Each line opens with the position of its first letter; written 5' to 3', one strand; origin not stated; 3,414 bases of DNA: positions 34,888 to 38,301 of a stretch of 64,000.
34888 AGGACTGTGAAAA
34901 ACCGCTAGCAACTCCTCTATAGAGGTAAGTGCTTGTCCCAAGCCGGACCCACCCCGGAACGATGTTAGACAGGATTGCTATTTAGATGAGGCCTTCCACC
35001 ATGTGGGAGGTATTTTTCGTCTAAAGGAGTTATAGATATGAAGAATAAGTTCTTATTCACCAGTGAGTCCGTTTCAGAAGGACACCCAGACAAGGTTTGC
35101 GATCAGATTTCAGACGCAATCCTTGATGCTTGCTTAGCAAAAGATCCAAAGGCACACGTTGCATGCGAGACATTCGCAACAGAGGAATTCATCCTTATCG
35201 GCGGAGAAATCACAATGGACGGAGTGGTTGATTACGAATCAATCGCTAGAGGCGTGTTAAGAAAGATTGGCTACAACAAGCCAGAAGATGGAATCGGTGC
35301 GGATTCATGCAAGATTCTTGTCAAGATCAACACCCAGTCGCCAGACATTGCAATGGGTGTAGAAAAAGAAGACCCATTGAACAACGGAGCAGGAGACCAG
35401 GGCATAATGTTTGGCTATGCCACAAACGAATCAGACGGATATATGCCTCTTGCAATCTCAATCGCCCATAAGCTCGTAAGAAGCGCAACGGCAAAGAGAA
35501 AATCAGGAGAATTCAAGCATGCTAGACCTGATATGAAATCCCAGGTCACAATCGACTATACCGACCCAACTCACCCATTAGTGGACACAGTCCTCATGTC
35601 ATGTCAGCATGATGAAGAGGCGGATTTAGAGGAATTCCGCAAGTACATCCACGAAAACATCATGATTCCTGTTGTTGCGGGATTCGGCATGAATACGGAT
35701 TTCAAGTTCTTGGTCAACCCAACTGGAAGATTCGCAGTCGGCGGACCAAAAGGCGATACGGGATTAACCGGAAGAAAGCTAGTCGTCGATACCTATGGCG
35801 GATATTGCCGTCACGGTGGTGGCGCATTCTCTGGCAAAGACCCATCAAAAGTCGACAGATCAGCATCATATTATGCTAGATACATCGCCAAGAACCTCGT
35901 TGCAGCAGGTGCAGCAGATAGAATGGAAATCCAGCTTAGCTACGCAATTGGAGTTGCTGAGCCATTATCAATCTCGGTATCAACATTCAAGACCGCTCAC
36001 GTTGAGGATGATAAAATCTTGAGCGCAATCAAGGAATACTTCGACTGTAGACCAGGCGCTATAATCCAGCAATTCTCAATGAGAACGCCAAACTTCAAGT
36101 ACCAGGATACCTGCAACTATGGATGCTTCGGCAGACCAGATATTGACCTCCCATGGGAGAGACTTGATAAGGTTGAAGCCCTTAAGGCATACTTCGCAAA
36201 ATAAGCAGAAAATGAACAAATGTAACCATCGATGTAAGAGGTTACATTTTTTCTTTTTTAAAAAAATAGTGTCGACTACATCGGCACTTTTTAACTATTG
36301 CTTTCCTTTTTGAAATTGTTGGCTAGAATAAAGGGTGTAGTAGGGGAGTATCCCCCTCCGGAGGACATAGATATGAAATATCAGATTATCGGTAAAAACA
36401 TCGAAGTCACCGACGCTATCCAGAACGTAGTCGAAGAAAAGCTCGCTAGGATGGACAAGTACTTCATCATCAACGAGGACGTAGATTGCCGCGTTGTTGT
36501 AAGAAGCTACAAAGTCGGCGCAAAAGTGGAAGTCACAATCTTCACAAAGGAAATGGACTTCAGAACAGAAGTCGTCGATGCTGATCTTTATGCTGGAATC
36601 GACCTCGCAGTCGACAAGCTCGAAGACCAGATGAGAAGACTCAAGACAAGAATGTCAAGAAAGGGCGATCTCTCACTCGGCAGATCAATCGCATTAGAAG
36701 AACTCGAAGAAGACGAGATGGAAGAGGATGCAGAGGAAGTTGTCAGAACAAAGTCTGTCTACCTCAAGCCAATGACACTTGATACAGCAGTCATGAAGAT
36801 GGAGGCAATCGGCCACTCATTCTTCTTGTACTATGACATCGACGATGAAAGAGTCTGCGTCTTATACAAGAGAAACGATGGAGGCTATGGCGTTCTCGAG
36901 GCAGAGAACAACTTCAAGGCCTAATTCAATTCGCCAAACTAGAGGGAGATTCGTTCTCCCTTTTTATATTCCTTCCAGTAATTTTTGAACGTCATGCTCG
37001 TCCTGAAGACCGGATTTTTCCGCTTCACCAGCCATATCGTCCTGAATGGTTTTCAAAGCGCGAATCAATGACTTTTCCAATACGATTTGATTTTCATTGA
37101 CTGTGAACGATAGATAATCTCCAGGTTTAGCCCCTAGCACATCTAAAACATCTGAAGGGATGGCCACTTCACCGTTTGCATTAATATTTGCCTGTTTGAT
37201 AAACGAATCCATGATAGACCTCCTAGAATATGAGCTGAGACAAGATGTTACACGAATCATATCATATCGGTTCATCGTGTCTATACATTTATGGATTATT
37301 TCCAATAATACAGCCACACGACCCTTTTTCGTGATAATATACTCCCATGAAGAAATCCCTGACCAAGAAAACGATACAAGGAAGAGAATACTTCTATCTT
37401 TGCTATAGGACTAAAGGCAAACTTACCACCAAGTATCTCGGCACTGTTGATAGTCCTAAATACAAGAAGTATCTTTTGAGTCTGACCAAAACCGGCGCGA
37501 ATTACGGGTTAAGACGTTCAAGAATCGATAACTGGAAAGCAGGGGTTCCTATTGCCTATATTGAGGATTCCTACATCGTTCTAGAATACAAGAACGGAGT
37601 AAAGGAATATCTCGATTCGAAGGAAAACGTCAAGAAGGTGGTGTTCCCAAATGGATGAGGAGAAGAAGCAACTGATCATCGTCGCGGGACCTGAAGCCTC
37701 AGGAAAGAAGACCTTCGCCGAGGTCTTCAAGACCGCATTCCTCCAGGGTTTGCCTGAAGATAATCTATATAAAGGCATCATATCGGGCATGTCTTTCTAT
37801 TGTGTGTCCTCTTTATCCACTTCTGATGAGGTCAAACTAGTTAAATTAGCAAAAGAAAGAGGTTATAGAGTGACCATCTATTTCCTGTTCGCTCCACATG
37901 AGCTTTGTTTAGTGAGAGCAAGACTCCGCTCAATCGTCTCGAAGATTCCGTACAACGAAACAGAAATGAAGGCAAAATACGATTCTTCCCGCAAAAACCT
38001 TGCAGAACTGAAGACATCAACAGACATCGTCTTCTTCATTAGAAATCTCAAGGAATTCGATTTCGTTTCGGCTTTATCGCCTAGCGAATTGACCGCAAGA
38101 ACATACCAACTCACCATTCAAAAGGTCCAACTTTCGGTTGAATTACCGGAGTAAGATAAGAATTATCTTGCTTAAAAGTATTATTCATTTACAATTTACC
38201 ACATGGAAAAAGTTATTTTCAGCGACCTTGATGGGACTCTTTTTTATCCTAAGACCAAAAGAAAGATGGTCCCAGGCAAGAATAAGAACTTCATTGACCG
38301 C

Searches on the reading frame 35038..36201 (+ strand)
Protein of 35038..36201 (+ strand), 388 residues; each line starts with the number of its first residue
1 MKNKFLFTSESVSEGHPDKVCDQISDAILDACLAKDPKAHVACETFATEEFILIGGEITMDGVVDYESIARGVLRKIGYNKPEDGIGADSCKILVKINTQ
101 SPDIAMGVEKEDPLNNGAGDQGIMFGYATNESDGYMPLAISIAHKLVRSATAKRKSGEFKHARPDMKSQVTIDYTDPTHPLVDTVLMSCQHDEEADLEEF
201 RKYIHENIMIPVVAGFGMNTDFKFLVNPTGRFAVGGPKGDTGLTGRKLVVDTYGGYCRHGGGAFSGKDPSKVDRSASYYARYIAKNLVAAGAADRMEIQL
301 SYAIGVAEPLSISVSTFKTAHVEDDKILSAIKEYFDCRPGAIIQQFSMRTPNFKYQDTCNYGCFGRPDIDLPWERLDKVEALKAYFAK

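Call 98: list_cluster_members(proteins=[window:35038-36201:+, window:7941-9047:+, window:51428-52291:+, window:19828-21114:-, window:55461-57131:-, window:41752-43461:+, window:48323-48958:+, window:9535-11157:+])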
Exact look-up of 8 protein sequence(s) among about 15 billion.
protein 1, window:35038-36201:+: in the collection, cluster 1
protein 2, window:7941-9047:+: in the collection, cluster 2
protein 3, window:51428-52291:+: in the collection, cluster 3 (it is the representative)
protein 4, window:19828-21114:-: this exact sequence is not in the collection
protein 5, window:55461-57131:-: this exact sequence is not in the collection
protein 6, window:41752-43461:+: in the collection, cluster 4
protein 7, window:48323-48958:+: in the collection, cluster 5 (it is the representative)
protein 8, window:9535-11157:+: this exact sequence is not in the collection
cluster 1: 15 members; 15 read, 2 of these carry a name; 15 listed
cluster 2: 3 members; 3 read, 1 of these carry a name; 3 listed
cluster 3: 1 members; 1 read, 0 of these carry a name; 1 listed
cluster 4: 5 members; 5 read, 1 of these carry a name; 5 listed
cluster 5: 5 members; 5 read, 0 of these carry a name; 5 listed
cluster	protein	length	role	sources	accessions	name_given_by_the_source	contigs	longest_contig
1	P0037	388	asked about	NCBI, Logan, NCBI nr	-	-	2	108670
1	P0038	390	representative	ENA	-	-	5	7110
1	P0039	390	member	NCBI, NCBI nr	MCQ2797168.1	MAG: methionine adenosyltransferase [Bacilli bacterium] | methionine adenosyltransferase [Bacilli bacterium]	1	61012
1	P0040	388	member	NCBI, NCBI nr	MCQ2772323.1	MAG: methionine adenosyltransferase [Bacilli bacterium] | methionine adenosyltransferase [Bacilli bacterium]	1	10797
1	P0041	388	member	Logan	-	-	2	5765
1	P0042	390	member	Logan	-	-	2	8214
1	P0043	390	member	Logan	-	-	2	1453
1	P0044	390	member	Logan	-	-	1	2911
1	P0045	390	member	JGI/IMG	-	-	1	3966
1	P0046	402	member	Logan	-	-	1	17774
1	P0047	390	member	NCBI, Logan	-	-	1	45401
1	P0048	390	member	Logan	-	-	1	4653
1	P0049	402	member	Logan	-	-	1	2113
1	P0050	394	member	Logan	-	-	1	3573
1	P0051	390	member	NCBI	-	-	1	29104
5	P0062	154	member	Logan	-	-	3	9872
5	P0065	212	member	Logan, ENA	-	-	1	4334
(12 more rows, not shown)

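Call 99: find_encoding_contigs(protein=P0062, flank=10000, max_places=4)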
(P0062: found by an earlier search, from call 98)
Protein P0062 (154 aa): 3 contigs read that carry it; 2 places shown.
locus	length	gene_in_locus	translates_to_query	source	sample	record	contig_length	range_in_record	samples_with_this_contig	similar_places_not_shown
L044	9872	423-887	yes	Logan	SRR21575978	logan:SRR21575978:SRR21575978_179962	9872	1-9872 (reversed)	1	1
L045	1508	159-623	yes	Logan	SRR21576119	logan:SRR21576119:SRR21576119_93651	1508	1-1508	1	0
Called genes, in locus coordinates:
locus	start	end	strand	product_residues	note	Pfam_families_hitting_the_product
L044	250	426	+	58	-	-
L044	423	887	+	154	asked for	-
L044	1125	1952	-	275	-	PF00702:Hydrolase, PF05116:S6PP (faint), PF08282:Hydrolase_3, PF12710:HAD (faint)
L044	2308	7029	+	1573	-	PF05593:RHS_repeat (faint), PF25023:TEN_YD-shell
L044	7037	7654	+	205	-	-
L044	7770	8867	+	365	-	PF00990:GGDEF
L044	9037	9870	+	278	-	?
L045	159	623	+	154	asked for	-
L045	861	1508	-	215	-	?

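Call 100: find_encoding_contigs(protein=P0065, flank=10000, max_places=4)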
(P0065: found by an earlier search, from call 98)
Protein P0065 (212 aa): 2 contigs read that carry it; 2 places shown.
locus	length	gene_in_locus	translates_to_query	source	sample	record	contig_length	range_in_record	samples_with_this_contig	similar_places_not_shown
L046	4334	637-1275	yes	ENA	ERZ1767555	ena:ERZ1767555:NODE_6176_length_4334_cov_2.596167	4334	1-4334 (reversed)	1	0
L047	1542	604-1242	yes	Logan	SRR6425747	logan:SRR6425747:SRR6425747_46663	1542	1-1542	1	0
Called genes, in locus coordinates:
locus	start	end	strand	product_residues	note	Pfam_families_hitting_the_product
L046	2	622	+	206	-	?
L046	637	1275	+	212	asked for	-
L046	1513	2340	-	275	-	PF00702:Hydrolase, PF05116:S6PP (faint), PF08282:Hydrolase_3, PF13419:HAD_2 (faint)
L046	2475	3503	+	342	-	PF00990:GGDEF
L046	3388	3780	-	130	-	-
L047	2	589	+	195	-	?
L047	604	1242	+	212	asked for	-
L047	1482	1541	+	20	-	?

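Call 103: search_protein_families(library=pfam, proteins=[L044:2308-7026:+, L044:7037-7651:+], max_evalue=0.01)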
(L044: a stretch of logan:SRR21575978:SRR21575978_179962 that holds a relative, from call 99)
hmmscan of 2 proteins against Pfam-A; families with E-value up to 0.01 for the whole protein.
L044:2308-7026:+ (1573 aa): 1 family
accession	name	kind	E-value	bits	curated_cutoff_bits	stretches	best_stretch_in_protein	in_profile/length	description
PF05593.20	RHS_repeat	-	8.3e-09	36.1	22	0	1136-1168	1-33/38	RHS Repeat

L044:7037-7651:+ (205 aa): 0 families

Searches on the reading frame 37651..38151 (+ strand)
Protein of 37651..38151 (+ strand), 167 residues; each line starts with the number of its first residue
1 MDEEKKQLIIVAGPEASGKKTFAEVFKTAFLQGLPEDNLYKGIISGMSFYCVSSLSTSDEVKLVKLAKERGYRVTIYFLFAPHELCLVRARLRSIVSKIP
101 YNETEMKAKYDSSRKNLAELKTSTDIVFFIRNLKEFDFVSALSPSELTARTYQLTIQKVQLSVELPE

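Call 59: search_protein_families(library=pfam, proteins=[window:37651-38151:+], max_evalue=0.001)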
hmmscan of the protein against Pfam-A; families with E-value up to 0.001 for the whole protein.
window:37651-38151:+ (167 aa): 2 families
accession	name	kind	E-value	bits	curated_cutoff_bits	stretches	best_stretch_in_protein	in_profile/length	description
PF06414.18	Zeta_toxin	-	3.4e-07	30.4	22.3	1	53-126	102-179/199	Zeta toxin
PF13671.12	AAA_33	-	0.00089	20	27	0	62-94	87-119/143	AAA domain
